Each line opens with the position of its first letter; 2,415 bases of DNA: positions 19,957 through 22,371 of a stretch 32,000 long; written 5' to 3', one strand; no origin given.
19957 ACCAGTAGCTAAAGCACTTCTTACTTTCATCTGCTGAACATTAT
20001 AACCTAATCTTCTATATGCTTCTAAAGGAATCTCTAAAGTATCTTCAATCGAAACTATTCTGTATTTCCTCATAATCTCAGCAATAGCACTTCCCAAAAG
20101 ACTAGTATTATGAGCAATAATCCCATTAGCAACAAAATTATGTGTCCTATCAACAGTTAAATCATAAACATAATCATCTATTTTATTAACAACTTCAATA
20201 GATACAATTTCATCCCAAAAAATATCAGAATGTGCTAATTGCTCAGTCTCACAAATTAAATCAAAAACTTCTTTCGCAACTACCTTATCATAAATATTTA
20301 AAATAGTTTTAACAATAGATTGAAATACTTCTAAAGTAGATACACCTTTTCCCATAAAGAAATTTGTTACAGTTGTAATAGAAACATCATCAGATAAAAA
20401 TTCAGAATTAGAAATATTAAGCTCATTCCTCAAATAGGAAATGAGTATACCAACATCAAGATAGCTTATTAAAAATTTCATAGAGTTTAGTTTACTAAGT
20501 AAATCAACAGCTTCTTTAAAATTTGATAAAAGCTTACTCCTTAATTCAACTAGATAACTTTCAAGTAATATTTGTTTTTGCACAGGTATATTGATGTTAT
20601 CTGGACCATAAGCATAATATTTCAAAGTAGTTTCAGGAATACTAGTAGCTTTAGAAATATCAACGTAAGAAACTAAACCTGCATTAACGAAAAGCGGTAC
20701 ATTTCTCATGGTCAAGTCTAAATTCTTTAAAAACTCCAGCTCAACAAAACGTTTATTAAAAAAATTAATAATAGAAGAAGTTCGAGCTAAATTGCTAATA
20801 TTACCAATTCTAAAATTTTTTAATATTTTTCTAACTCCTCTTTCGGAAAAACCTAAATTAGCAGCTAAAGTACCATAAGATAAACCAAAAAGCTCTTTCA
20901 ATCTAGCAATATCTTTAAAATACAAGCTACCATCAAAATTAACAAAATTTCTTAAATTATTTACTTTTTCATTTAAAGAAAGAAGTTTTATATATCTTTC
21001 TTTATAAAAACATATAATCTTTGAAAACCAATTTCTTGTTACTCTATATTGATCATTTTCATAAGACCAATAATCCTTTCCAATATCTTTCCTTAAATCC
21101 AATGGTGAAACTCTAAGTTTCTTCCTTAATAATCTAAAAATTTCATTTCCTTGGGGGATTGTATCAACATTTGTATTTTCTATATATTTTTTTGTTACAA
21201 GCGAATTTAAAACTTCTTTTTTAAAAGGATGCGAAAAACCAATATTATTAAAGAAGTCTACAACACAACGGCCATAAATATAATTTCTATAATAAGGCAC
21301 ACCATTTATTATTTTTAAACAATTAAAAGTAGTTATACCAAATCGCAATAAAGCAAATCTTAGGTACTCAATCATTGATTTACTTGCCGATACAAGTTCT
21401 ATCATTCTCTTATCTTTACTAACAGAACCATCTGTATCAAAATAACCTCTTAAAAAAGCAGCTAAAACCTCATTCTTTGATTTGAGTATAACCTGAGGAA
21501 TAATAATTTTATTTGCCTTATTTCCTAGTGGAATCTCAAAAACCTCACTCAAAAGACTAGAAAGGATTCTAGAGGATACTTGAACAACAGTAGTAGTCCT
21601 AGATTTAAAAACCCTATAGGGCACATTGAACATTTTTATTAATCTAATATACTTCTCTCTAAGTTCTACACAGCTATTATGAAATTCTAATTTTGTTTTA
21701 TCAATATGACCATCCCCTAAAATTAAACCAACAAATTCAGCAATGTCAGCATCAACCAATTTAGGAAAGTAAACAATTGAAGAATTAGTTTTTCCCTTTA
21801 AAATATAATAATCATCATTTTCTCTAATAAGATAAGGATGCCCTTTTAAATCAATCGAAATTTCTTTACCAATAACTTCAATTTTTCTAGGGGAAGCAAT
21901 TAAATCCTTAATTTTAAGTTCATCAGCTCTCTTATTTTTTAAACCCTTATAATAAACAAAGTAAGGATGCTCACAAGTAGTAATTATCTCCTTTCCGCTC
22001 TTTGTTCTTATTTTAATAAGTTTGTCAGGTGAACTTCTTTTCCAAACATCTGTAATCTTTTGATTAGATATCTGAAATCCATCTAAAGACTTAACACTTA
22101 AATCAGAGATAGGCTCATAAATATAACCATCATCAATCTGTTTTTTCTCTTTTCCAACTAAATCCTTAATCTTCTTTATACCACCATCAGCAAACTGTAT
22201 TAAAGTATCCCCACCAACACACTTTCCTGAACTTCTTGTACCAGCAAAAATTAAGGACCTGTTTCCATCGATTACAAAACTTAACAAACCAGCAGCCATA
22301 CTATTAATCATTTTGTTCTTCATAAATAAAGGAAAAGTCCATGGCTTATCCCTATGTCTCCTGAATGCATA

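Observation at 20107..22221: A 705-aa intein in the Walker A loop of the pilus ATPase, with an extra 325-aa HTH-like module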

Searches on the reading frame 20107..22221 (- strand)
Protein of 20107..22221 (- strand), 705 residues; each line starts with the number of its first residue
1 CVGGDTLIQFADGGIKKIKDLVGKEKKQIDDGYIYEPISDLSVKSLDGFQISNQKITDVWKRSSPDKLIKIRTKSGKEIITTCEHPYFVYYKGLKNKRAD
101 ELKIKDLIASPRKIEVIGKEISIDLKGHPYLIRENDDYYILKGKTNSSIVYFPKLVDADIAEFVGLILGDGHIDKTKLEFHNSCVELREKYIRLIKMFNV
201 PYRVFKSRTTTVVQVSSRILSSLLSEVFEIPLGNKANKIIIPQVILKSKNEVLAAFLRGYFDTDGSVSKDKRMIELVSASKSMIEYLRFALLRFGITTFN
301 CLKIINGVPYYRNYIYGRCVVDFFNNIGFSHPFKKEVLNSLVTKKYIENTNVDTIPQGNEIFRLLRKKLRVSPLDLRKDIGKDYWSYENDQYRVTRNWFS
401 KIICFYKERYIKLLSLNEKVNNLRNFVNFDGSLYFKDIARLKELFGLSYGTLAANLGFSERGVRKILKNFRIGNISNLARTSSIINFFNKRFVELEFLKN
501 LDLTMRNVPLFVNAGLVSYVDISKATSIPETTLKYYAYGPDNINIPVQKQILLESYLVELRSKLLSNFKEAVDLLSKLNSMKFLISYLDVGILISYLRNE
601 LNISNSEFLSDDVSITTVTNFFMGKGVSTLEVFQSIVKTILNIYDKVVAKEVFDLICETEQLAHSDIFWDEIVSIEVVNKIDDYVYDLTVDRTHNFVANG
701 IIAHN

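Call 4: search_protein_families(library=pfam, proteins=[window:20107-22221:-], max_evalue=1)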
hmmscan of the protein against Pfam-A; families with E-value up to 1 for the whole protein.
window:20107-22221:- (705 aa): 8 families
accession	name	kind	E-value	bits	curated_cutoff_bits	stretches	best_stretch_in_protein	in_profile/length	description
PF14890.11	Intein_splicing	-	6.6e-32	110.9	35.8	1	8-705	1-155/155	Intein splicing domain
PF14528.11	LAGLIDADG_3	-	1.1e-21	77.3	22.5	2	251-328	1-82/82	LAGLIDADG-like domain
PF14527.11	LAGLIDADG_WhiA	-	4.1e-05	24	23.2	1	254-298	2-48/93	WhiA LAGLIDADG-like domain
PF08517.17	AXH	-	0.01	16.8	33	1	6-93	5-85/116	Ataxin-1 and HBP1 module (AXH)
PF08281.18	Sigma70_r4_2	-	0.019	15.1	25.7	0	441-466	21-46/54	Sigma-70, region 4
PF05204.19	Hom_end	-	0.16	12.6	21.1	0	241-281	2-43/110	Homing endonuclease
PF01381.28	HTH_3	-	0.19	12.3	23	0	439-469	2-32/55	Helix-turn-helix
PF13384.12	HTH_23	-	0.19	12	24.6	1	440-474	13-45/50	Homeodomain-like domain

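Call 5: search_solved_structures(query=window:20107-22221:-, max_evalue=1, show_alignments=2)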
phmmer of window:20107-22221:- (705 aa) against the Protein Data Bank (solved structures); distinct sequences matched with E-value up to 1: 23.
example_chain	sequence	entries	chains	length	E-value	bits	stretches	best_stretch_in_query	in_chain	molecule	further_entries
6rpq_A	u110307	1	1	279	3.7e-22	81.8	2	15-113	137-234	Ubiquitin-like protein SMT3,1108aa long hypothetical cell division control protein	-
7qss_A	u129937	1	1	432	2.5e-19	72.4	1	2-320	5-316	V-type ATP synthase alpha chain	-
7qsu_A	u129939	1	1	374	8e-19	70.7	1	2-319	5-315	V-ATPase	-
6rpp_A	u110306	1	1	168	3.6e-14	55.4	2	27-108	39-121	Cell division control protein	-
1mi8_A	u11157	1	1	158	5.2e-11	44.9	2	655-704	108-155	DnaB intein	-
2cw7_A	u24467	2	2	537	5.7e-11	44.8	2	227-360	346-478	Endonuclease PI-PkoII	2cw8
6frh_A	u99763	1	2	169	1.1e-10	43.8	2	654-704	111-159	Replicative DNA helicase,Replicative DNA helicase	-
6frg_A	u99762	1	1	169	1.1e-10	43.8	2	654-704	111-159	Replicative DNA helicase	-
6fre_A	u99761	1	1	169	1.2e-09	40.4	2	654-704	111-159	Replicative DNA helicase,Replicative DNA helicase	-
4o1r_A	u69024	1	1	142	2.9e-09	39.2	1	664-705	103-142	Replicative DNA helicase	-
2jmz_A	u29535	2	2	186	5.8e-09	38.2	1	9-146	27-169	Hypothetical protein MJ0781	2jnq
7qst_A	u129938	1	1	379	5.1e-08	35.1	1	2-296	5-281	V-type ATP synthase subunit A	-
2lqm_A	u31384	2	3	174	1.9e-07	33.1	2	29-119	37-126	Pho radA intein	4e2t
4e2u_A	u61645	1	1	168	4.7e-07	31.9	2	29-121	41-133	Pho radA intein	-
4o1s_A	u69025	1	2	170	6.7e-05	24.7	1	2-111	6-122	V-type ATP synthase alpha chain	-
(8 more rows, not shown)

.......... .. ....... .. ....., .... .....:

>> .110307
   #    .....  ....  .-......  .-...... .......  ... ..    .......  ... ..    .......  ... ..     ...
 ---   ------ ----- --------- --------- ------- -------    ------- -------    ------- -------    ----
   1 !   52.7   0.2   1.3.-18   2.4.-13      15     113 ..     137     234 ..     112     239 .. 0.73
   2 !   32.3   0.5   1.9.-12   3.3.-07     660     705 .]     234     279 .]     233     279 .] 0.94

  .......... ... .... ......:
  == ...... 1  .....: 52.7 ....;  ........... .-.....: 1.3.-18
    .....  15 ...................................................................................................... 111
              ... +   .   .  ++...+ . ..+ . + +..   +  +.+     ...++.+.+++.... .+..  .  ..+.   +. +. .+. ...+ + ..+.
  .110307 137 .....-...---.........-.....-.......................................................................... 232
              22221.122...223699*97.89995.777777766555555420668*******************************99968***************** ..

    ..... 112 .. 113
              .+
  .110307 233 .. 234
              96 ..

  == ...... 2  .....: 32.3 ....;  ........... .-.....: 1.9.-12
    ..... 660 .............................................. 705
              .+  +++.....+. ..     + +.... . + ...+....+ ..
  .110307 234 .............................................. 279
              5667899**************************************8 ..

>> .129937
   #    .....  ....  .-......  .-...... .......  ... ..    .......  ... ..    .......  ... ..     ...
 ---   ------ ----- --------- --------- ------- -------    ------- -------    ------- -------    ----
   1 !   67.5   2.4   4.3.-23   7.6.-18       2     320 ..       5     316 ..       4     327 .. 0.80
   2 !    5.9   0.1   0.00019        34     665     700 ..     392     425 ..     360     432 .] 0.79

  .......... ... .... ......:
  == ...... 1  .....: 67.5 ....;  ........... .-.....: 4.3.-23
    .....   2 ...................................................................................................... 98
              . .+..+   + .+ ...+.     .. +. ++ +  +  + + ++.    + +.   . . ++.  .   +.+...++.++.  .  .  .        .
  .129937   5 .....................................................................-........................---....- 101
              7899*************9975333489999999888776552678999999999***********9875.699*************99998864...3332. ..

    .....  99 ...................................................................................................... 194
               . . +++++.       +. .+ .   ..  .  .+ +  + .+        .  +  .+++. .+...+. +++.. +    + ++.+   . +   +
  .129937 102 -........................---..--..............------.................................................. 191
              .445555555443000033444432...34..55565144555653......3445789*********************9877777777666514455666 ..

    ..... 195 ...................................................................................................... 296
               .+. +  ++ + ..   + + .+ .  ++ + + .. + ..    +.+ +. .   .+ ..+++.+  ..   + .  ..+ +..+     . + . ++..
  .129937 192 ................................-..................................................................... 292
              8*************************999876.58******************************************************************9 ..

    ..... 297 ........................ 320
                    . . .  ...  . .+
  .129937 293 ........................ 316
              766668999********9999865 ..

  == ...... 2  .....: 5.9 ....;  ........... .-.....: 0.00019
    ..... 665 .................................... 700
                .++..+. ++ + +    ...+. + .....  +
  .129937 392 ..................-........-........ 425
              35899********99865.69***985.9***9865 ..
